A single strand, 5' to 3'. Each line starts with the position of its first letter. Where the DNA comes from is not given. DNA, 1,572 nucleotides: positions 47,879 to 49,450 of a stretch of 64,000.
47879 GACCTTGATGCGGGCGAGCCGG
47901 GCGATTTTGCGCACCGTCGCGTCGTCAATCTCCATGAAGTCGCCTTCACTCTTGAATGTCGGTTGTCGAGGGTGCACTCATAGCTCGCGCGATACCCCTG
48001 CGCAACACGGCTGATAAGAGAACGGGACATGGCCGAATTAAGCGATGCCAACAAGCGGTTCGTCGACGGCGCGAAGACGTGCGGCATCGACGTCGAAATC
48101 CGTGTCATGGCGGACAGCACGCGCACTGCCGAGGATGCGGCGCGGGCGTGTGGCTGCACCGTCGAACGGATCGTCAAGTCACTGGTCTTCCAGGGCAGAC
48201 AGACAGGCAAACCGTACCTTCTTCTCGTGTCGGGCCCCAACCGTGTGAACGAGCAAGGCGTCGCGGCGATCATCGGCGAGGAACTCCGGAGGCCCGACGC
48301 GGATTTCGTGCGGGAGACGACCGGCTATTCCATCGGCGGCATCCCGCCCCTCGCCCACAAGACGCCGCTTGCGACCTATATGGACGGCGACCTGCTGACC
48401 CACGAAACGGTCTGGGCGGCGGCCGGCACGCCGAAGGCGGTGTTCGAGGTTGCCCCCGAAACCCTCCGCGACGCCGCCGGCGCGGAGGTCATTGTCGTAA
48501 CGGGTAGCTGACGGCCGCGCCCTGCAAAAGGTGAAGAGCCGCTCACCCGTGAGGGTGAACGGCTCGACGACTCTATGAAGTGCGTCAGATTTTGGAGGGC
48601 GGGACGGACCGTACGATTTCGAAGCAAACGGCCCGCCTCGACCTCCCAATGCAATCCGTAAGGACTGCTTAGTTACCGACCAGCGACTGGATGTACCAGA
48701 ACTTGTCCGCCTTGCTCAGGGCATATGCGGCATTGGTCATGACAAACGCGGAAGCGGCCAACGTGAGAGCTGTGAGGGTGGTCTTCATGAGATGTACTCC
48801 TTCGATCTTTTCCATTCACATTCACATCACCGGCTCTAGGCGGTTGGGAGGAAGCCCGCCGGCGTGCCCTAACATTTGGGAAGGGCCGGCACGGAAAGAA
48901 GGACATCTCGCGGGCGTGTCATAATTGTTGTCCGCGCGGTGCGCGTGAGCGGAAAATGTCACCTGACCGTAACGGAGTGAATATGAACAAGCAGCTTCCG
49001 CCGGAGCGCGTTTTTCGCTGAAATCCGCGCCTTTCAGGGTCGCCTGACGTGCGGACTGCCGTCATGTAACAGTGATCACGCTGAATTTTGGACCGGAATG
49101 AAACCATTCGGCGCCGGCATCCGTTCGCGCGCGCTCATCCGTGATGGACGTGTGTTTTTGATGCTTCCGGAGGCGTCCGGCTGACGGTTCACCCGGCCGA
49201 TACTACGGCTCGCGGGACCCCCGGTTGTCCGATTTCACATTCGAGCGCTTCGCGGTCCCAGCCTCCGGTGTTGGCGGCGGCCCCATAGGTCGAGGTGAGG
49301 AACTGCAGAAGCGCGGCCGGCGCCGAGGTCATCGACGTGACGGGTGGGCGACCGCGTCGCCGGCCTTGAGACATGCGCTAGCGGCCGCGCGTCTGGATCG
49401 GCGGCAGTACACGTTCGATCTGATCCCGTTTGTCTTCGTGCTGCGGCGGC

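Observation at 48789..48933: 145-nt leader with a long-range SD-sequestering helix enclosing two hairpins with CU-rich (anti-SD-like) loops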

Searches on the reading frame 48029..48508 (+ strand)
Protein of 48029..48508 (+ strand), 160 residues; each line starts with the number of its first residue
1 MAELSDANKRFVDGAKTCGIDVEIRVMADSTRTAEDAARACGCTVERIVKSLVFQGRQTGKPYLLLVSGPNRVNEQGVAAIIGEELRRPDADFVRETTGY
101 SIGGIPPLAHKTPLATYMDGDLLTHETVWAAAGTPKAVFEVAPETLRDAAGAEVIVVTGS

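Call 26: find_homologous_proteins(query=window:48029-48508:+, max_evalue=1e-20)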
Query window:48029-48508:+ (160 aa): 7348 proteins with E <= 1e-20 among 8000 candidates; the best 120 are listed.
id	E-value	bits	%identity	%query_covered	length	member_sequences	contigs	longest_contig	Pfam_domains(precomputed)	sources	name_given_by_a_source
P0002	2.2e-99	348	100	100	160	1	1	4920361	PF04073.21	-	-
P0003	9.8e-84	297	87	99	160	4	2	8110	PF04073.21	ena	-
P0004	1.3e-83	296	87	99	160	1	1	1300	PF04073.21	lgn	-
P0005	8.1e-82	291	83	99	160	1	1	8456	PF04073.21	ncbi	ncbi:MAG: YbaK/EbsC family protein [Pseudomonadota bacterium]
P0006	2.5e-80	286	81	99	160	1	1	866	PF04073.21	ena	-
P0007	1.7e-79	283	82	99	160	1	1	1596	PF04073.21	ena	-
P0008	1.0e-77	277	82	99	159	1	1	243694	PF04073.21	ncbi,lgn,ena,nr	ncbi:MAG: YbaK/EbsC family protein [Hyphomicrobiaceae bacterium]|nr:YbaK/EbsC family protein [Hyphom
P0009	4.2e-77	275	81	99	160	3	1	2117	PF04073.21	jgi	-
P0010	5.5e-76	272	79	100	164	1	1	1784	PF04073.21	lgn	-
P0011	6.1e-68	246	75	97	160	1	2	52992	PF04073.21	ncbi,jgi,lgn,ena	-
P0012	3.5e-63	230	69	99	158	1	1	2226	PF04073.21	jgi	jgi:prolyl-tRNA editing enzyme YbaK/EbsC (Cys-tRNA(Pro) deacylase)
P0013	2.4e-61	224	67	96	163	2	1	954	PF04073.21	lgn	-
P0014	1.3e-60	222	65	99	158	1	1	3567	PF04073.21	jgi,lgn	jgi:prolyl-tRNA editing enzyme YbaK/EbsC (Cys-tRNA(Pro) deacylase)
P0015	1.4e-60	222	65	99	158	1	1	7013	PF04073.21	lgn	-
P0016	2.4e-60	221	67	93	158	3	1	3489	PF04073.21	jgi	-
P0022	3.9e-59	217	66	99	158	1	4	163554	PF04073.21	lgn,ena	-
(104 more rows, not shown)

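Call 28: find_encoding_contigs(protein=P0008, flank=5000, max_places=3)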
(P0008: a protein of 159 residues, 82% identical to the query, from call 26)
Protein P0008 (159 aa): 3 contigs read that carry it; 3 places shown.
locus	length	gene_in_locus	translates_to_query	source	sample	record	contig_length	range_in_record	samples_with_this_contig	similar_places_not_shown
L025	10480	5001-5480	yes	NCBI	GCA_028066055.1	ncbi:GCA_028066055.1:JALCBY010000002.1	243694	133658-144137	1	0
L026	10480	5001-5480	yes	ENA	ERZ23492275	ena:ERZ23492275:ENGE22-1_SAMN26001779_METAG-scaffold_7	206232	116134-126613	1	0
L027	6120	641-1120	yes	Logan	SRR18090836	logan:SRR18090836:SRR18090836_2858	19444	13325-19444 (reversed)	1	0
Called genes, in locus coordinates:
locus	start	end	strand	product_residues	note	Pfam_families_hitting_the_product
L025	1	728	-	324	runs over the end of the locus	PF08240:ADH_N, PF00107:ADH_zinc_N, PF13602:ADH_zinc_N_2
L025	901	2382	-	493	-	PF02934:GatB_N, PF02637:GatB_Yqey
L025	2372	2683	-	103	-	PF01817:CM_2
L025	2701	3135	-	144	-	PF01042:Ribonuc_L-PSP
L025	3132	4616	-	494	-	PF01425:Amidase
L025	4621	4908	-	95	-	PF02686:GatC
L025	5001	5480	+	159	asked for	PF04073:tRNA_edit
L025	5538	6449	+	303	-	PF01522:Polysacc_deac_1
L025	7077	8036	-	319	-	PF00701:DHDPS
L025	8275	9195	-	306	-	PF03734:YkuD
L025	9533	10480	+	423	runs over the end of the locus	-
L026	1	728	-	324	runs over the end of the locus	PF08240:ADH_N, PF00107:ADH_zinc_N, PF13602:ADH_zinc_N_2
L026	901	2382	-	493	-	PF02934:GatB_N, PF02637:GatB_Yqey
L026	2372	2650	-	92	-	PF01817:CM_2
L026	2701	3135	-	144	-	PF01042:Ribonuc_L-PSP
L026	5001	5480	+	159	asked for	PF04073:tRNA_edit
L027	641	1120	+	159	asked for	PF04073:tRNA_edit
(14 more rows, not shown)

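Call 29: find_encoding_contigs(protein=P0003, flank=5000, max_places=3)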
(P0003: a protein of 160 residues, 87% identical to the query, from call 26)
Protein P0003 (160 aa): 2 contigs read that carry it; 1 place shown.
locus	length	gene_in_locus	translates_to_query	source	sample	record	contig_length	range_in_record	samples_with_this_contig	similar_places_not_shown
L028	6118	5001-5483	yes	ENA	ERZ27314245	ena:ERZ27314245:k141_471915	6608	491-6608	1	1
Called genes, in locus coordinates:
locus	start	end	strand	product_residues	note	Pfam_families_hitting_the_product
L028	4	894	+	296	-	PF00892:EamA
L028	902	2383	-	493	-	PF02934:GatB_N, PF02637:GatB_Yqey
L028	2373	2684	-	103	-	PF01817:CM_2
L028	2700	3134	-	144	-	PF01042:Ribonuc_L-PSP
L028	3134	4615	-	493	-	PF01425:Amidase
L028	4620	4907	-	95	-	PF02686:GatC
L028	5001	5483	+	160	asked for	PF04073:tRNA_edit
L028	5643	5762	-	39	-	-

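Call 30: find_encoding_contigs(protein=P0005, flank=5000, max_places=3)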
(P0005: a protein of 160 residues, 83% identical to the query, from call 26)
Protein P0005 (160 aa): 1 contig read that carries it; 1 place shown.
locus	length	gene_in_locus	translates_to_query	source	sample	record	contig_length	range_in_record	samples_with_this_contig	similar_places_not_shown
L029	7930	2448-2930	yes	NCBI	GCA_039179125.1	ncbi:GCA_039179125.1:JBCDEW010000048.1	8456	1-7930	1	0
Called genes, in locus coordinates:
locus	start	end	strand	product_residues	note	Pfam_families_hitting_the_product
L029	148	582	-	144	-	PF01042:Ribonuc_L-PSP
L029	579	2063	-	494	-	PF01425:Amidase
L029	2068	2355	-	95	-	PF02686:GatC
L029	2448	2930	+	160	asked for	PF04073:tRNA_edit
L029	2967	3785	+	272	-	PF00561:Abhydrolase_1, PF12146:Hydrolase_4 (faint), PF12697:Abhydrolase_6, PF00561:Abhydrolase_1 (weak)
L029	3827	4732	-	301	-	PF01063:Aminotran_4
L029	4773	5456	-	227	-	PF01914:MarC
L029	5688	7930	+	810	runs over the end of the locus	PF01266:DAO, PF13454:NAD_binding_9 (faint), PF13738:Pyr_redox_3 (faint), PF16350:FAO_M, PF01571:GCV_T, PF08669:GCV_T_C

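Call 31: find_encoding_contigs(protein=P0011, flank=5000, max_places=3)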
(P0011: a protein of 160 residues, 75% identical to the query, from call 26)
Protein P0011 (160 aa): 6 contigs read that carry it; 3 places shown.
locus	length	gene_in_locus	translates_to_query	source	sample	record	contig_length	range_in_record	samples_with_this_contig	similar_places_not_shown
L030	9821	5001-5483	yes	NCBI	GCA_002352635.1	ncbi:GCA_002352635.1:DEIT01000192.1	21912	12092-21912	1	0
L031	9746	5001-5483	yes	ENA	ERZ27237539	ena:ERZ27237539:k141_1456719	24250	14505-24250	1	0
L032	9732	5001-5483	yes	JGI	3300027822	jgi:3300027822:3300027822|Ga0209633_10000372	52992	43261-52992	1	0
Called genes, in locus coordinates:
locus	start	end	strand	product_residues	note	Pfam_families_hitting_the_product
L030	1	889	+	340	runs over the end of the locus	PF00892:EamA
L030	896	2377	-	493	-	PF02934:GatB_N, PF02637:GatB_Yqey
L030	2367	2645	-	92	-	PF01817:CM_2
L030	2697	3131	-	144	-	PF01042:Ribonuc_L-PSP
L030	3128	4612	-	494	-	PF01425:Amidase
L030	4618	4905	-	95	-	PF02686:GatC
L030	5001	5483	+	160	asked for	PF04073:tRNA_edit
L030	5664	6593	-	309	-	PF04960:Glutaminase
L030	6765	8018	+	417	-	PF07690:MFS_1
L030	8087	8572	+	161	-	PF03358:FMN_red (weak)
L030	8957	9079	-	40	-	-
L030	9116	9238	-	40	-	-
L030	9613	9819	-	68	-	?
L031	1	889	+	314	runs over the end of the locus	PF00892:EamA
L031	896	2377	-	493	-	PF02934:GatB_N, PF02637:GatB_Yqey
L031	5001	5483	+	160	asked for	PF04073:tRNA_edit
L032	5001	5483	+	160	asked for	PF04073:tRNA_edit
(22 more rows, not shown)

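Call 35: find_encoding_contigs(protein=P0004, flank=3000, max_places=3)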
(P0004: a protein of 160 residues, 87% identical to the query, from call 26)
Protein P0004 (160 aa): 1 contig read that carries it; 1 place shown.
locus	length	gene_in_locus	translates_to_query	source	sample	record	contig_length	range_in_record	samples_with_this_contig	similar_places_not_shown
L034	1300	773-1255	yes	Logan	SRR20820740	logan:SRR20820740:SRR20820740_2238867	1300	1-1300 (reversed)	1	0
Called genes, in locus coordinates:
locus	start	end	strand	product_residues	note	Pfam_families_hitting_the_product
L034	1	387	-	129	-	?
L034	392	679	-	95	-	PF02686:GatC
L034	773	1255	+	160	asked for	PF04073:tRNA_edit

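Call 36: find_encoding_contigs(protein=P0009, flank=3000, max_places=3)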
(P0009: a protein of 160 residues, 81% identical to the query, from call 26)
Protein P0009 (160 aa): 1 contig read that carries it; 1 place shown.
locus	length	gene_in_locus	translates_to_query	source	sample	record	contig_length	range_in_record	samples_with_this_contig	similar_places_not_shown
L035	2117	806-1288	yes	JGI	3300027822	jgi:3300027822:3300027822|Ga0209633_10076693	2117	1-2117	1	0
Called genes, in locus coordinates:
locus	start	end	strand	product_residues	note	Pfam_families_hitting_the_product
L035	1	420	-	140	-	?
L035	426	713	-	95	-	PF02686:GatC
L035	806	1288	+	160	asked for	PF04073:tRNA_edit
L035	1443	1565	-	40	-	-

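Call 37: find_encoding_contigs(protein=P0010, flank=3000, max_places=3)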
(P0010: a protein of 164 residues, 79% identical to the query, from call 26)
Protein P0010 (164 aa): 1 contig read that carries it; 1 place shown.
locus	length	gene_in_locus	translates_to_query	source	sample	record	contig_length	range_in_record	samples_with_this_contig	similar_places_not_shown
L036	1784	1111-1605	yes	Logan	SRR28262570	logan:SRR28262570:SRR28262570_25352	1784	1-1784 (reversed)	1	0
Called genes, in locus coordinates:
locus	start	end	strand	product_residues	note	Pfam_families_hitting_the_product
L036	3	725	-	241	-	?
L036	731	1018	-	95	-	PF02686:GatC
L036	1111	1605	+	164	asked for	PF04073:tRNA_edit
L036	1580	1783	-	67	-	?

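Call 40: find_encoding_contigs(protein=P0007, flank=3000, max_places=3)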
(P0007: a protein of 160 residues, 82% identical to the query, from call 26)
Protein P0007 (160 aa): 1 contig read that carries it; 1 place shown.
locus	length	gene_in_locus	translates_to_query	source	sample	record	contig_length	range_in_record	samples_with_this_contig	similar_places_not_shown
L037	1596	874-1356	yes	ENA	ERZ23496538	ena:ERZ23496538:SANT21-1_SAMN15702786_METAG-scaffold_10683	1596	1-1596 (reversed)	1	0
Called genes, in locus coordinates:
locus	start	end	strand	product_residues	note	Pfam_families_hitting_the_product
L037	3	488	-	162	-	?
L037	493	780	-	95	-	PF02686:GatC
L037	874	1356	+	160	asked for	PF04073:tRNA_edit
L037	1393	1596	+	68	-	?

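Call 41: find_encoding_contigs(protein=P0022, flank=10000, max_places=4)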
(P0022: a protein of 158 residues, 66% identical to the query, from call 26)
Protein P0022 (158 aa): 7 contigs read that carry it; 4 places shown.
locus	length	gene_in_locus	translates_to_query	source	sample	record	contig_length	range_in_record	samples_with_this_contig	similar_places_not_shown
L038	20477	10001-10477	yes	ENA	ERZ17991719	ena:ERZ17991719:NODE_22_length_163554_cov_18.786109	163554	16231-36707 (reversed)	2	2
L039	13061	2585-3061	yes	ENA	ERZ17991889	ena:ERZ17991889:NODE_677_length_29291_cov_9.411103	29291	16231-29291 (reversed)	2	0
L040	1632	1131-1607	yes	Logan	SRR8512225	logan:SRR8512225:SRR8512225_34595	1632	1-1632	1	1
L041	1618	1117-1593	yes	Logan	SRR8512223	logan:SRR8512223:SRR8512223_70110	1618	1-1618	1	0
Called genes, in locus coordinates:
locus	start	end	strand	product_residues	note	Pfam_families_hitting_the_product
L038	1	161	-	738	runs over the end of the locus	PF08448:PAS_4 (faint), PF13188:PAS_8 (faint), PF12860:PAS_7, PF00990:GGDEF, PF00563:EAL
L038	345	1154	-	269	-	PF03328:HpcH_HpaI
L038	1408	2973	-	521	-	PF00486:Trans_reg_C, PF13431:TPR_17 (faint), PF13428:TPR_14 (faint), PF23914:TPR_CcmH_CycH (faint), PF00515:TPR_1 (faint), PF07719:TPR_2 (faint), PF13414:TPR_11 (faint), PF13432:TPR_16 (faint), +1 more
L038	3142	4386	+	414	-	PF22778:VCPO_2nd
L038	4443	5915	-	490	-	PF02934:GatB_N, PF02637:GatB_Yqey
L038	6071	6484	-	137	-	PF24745:DUF7693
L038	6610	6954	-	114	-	PF04480:DUF559, PF18741:MTES_1575 (weak)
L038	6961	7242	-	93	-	-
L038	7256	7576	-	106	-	PF01817:CM_2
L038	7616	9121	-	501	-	PF01425:Amidase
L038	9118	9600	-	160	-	PF13302:Acetyltransf_3 (faint), PF00583:Acetyltransf_1, PF13673:Acetyltransf_10, PF13508:Acetyltransf_7, PF08445:FR47 (weak)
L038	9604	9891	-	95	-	PF02686:GatC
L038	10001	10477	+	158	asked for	PF04073:tRNA_edit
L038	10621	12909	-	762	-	-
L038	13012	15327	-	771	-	-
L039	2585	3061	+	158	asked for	PF04073:tRNA_edit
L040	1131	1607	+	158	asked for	PF04073:tRNA_edit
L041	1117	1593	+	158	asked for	PF04073:tRNA_edit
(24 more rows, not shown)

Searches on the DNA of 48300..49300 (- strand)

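Call 6: search_rna_families(source=window, start=48300, end=49300, threshold=evalue, max_evalue=10, show_alignments=4)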
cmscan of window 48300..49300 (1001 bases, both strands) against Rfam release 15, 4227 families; matches with E-value up to 10: 4.
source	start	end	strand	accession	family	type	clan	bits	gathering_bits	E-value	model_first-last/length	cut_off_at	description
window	48531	48648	-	RF02883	BcKCsr2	Gene; sRNA;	-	16.3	40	0.51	1-129/129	no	Burkholderia sRNA 2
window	48758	48814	+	RF01952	SOX2OT_exon2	Gene; lncRNA;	-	15.4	45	0.9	1-69/69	no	SOX2 overlapping transcript exon 2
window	48593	48647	+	RF03660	mir-4018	Gene; miRNA;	-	15.2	66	7.5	1-54/54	no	mir-4018 microRNA precursor family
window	48508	48578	+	RF02712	EBER2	Gene; sRNA;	-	12.4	200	4.8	1-173/173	no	Epstein-Barr virus EBER2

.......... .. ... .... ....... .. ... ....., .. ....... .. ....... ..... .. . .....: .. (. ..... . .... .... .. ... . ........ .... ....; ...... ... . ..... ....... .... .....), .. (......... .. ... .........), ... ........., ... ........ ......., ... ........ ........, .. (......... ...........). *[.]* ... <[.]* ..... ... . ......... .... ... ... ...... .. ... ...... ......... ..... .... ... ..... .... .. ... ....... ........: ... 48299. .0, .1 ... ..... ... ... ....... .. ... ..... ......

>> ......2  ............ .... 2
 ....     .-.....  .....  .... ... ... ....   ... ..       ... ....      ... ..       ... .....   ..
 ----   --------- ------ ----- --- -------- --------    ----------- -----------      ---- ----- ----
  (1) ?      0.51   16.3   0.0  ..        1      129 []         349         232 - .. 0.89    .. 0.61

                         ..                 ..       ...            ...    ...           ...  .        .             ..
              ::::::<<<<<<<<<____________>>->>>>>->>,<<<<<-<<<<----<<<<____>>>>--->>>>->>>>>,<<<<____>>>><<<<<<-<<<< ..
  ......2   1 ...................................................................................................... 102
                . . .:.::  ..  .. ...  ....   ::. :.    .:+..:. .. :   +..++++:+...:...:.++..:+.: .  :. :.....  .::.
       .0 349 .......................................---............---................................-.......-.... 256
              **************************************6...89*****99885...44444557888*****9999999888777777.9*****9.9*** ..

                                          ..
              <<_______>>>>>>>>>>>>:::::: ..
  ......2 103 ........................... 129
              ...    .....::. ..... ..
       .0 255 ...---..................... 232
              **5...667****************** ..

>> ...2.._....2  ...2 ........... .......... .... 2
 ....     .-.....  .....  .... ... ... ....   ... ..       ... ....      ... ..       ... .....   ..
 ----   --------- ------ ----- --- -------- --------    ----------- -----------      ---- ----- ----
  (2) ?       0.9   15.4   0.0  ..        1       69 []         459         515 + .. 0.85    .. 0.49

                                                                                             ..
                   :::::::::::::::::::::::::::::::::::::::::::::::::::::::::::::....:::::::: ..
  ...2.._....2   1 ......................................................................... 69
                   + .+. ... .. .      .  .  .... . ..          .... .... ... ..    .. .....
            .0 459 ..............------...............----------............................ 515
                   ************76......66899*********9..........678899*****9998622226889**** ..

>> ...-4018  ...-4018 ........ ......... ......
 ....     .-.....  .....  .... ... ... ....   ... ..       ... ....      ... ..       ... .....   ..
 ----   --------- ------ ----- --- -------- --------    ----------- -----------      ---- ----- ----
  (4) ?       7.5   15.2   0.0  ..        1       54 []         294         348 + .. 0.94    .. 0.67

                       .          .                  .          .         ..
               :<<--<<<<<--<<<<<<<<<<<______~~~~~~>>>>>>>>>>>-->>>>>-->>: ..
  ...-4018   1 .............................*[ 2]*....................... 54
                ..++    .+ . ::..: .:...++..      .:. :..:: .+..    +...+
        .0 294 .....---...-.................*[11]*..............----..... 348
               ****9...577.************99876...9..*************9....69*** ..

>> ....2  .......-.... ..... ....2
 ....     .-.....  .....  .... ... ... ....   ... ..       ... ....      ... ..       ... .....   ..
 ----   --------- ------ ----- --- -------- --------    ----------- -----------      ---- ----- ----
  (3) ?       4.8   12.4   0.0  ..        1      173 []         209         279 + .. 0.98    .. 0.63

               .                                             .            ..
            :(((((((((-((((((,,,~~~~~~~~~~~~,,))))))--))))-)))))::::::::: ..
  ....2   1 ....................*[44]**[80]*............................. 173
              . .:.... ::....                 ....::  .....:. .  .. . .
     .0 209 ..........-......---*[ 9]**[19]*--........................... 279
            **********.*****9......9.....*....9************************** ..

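Call 53: search_rna_families(sources=[L033, L035, L028, L026, L030], threshold=evalue, max_evalue=1)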
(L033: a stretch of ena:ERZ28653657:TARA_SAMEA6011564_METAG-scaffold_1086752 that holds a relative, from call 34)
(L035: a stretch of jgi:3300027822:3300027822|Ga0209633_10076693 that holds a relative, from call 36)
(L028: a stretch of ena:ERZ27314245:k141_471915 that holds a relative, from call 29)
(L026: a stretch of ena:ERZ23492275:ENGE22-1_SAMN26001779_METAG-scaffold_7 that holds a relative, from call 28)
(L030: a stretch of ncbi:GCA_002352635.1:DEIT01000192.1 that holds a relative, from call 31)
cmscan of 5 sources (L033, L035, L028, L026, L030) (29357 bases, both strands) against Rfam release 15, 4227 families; matches with E-value up to 1: 0.
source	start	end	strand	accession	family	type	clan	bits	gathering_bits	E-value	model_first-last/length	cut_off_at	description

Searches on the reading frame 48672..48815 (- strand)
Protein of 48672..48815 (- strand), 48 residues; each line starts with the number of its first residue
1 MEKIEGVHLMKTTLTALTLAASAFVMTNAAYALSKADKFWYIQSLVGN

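Call 11: find_homologous_proteins(query=window:48672-48815:-, max_evalue=10)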
Query seq(48 aa) (48 aa): 1 proteins with E <= 10 among 1 candidates.
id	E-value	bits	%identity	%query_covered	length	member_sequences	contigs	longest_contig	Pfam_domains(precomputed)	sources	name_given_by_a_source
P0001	3.1e-15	71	97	81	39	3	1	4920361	-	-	-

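Call 14: find_related_loci(query=window:48672-48815:-, collection=genome_contigs, flank=3000)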
Query seq(48 aa) (48 aa) in genome_contigs; peptide patterns used: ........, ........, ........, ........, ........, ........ (x = any residue, [..] = any of these).
598 stretches matched a pattern, but none encodes a relative of the query by tblastn (E <= 1e-3).

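Call 27: list_cluster_members(proteins=[P0001, window:48672-48788:-])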
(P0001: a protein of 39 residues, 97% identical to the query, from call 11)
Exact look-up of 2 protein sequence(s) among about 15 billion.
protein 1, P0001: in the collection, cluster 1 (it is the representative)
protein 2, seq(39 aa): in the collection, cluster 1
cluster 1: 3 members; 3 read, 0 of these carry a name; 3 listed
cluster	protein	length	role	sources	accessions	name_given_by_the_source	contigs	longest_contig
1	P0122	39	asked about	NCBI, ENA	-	-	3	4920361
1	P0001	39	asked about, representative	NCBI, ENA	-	-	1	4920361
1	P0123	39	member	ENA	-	-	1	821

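Call 34: find_encoding_contigs(protein=P0123, flank=3000, max_places=5)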
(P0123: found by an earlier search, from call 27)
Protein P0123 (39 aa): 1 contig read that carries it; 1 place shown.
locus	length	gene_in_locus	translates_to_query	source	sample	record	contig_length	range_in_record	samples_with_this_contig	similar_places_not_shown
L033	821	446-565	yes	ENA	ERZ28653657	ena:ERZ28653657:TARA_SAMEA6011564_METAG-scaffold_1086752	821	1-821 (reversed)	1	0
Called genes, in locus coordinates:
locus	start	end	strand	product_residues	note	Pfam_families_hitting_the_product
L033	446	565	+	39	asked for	-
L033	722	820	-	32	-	?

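Call 44: search_protein_families(library=pfam, proteins=[window:48672-48788:-], max_evalue=10)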
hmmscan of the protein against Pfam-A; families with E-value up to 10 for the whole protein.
seq(39 aa): 0 families

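Call 45: search_protein_families(library=ncbifam, proteins=[window:48672-48788:-], max_evalue=10)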
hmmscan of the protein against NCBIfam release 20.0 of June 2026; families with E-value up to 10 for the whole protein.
seq(39 aa): 1 family
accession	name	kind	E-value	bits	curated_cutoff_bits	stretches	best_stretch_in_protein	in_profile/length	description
NF053730.1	TransRegRv1152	equivalog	0.083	12.8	170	1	5-35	87-117/120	Rv1152 family transcriptional regulator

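Call 52: search_protein_representatives(protein=window:48672-48788:-)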
Query: 39 residues. Proteins with E-value up to 0.001 (for the whole library): 1; up to 1e-10: 1; up to 1e-30: 0. The best 1 are listed.
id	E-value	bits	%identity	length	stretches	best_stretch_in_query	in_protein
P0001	2.1e-16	72.0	97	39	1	1-39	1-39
